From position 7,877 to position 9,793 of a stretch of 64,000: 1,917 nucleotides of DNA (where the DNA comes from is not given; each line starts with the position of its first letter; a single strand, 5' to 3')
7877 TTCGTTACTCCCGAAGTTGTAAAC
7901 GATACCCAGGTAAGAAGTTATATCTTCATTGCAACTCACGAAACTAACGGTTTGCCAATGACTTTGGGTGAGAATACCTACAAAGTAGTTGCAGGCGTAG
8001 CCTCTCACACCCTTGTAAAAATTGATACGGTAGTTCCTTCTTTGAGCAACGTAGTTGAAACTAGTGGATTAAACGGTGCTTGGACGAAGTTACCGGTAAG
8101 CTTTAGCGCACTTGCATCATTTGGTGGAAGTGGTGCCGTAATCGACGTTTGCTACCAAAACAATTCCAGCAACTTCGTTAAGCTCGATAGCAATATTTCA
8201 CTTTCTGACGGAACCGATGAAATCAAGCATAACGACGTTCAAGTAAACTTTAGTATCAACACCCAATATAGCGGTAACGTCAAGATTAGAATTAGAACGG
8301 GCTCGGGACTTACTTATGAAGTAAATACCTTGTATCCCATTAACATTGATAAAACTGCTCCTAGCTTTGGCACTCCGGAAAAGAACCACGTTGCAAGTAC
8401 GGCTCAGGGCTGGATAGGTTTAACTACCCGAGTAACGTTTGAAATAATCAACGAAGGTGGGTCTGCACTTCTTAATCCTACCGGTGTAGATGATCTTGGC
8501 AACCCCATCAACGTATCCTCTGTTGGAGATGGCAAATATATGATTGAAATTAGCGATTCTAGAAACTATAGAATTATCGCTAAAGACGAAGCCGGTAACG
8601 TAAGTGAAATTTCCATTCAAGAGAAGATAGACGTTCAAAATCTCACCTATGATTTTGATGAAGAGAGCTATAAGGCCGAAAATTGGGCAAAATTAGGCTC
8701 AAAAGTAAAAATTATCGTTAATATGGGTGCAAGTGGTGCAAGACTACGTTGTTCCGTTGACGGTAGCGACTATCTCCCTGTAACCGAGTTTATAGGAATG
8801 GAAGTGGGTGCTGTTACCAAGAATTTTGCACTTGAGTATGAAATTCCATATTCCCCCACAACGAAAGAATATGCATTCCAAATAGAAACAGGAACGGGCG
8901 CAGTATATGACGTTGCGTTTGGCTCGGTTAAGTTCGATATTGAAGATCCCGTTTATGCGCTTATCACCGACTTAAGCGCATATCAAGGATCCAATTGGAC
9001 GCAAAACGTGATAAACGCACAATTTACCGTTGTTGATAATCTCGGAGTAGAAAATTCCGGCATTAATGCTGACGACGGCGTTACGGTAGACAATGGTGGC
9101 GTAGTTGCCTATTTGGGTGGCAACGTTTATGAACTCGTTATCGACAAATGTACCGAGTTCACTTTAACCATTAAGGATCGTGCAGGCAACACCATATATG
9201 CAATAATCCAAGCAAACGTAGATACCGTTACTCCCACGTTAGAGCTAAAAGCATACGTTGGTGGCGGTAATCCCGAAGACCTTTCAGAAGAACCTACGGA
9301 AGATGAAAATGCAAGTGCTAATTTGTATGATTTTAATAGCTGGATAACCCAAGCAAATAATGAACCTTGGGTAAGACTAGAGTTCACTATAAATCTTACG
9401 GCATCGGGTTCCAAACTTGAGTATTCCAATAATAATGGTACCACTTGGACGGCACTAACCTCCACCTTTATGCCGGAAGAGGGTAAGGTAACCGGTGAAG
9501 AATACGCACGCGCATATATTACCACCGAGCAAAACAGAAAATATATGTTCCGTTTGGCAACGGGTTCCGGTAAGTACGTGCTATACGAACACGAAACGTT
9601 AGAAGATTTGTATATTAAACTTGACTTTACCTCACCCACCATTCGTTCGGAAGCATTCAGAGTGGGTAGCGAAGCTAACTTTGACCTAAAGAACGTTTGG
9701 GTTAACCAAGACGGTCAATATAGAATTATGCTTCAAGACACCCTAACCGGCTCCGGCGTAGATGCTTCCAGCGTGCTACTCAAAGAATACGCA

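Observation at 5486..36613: Co-oriented ~31-kb array of three giant (3023/3590/3425 aa) surface-protein genes that looks like a single transcription unit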

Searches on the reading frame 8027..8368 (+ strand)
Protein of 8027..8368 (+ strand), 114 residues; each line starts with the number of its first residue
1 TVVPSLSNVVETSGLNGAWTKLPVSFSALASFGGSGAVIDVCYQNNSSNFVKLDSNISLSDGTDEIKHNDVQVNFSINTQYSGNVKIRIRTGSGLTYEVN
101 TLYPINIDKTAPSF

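Call 89: search_protein_families(library=pfam, proteins=[window:8027-8368:+], max_evalue=1)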
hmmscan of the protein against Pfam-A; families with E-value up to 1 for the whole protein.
window:8027-8368:+ (114 aa): 2 families
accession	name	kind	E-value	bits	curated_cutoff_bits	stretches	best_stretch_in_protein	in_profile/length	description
PF07523.18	Big_3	-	0.062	14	21.2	1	59-92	25-58/68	Bacterial Ig-like domain (group 3)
PF19070.5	DUF5766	-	0.079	13.7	27.4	1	58-89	32-66/77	Family of unknown function (DUF5766)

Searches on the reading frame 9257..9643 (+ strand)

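Call 89: search_protein_families(library=pfam, proteins=[window:9257-9643:+], max_evalue=1)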
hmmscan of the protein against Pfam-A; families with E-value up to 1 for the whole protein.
window:9257-9643:+ (129 aa): 3 families
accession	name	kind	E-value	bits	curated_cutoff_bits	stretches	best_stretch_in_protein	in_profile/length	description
PF21471.3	Reelin_subrepeat-B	-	0.0035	17.6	27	1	51-103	59-109/127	Reelin subrepeat B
PF22352.2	K319L-like_PKD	-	0.019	15.4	27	1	40-101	8-67/84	K319L-like, PKD domain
PF02012.26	BNR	-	0.13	12.8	27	1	56-65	2-11/12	BNR/Asp-box repeat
